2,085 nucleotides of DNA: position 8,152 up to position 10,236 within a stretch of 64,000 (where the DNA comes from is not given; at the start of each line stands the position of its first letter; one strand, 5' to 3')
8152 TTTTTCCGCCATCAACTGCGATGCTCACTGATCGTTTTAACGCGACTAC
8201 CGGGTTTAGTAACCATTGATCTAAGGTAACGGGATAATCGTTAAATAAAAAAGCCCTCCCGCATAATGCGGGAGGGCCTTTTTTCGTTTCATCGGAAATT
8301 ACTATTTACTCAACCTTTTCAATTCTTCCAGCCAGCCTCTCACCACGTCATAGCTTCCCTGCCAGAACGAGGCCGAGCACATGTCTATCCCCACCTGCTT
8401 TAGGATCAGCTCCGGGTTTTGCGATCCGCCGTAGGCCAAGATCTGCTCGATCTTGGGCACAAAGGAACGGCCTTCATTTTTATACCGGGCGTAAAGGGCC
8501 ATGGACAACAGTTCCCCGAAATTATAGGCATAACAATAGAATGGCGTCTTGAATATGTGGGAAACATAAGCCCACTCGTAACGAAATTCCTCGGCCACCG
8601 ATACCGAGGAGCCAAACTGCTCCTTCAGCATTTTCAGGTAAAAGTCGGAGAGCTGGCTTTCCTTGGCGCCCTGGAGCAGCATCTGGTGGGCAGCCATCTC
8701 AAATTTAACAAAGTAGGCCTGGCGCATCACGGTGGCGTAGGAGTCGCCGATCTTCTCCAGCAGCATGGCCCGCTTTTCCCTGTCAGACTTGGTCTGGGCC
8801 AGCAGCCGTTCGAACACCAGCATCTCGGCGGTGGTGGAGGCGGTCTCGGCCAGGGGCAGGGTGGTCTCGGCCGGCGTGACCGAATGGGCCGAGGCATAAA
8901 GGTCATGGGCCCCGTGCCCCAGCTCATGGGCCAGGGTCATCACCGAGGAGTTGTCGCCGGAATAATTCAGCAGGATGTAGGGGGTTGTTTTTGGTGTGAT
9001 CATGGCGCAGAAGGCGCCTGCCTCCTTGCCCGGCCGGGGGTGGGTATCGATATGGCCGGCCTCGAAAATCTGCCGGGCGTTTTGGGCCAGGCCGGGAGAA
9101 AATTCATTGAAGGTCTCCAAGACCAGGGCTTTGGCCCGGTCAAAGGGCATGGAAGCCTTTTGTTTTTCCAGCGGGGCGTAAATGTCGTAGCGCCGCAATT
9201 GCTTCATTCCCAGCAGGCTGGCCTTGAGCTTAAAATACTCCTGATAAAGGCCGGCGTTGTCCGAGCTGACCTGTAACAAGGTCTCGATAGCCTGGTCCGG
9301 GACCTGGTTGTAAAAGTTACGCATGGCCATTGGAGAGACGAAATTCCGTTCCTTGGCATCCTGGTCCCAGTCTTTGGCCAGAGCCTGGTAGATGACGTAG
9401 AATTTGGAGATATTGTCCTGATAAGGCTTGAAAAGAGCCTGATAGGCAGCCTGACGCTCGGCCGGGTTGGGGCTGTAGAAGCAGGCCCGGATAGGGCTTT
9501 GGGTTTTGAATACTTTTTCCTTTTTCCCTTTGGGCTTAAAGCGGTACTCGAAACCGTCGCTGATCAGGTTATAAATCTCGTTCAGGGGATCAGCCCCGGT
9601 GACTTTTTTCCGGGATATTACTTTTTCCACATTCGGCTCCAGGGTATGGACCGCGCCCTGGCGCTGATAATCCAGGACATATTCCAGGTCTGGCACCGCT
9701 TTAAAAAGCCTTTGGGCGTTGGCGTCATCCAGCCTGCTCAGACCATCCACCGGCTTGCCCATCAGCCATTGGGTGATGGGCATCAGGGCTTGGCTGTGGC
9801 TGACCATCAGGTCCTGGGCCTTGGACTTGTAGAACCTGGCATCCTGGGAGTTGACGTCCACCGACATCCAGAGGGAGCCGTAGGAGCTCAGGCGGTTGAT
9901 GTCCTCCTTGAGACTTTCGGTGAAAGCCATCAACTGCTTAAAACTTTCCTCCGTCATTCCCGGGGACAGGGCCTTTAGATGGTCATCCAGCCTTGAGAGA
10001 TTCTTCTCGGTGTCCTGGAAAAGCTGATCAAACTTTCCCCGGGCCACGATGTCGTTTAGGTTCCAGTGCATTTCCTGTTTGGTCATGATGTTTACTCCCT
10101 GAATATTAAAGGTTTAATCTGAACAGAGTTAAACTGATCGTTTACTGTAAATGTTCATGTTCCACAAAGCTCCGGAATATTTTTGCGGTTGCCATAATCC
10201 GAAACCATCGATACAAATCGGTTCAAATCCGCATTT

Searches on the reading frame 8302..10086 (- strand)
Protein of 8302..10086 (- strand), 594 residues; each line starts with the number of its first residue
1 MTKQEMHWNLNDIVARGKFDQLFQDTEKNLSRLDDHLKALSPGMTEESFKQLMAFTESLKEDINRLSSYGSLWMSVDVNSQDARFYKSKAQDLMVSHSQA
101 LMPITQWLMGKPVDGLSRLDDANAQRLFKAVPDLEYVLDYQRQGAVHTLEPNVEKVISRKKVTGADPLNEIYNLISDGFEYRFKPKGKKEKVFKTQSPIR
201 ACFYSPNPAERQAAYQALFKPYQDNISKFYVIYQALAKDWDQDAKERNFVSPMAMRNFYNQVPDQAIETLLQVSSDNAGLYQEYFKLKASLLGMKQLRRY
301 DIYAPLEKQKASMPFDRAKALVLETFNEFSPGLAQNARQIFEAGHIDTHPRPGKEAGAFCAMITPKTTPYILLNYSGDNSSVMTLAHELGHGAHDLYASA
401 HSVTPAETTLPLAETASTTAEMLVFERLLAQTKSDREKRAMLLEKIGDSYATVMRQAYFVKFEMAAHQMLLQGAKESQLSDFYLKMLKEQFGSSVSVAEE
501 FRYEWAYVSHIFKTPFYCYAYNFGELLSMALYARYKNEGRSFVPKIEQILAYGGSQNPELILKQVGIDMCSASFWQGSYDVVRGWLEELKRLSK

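Call 34: search_protein_families(library=pfam, proteins=[window:8302-10086:-])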
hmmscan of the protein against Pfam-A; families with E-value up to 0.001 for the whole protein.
window:8302-10086:- (594 aa): 2 families
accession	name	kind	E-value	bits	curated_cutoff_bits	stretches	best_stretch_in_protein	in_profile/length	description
PF01432.26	Peptidase_M3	-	3e-47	162.5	27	1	204-578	4-454/457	Peptidase family M3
PF08439.15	Peptidase_M3_N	-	0.00033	21.2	25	0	117-175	3-64/70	Oligopeptidase F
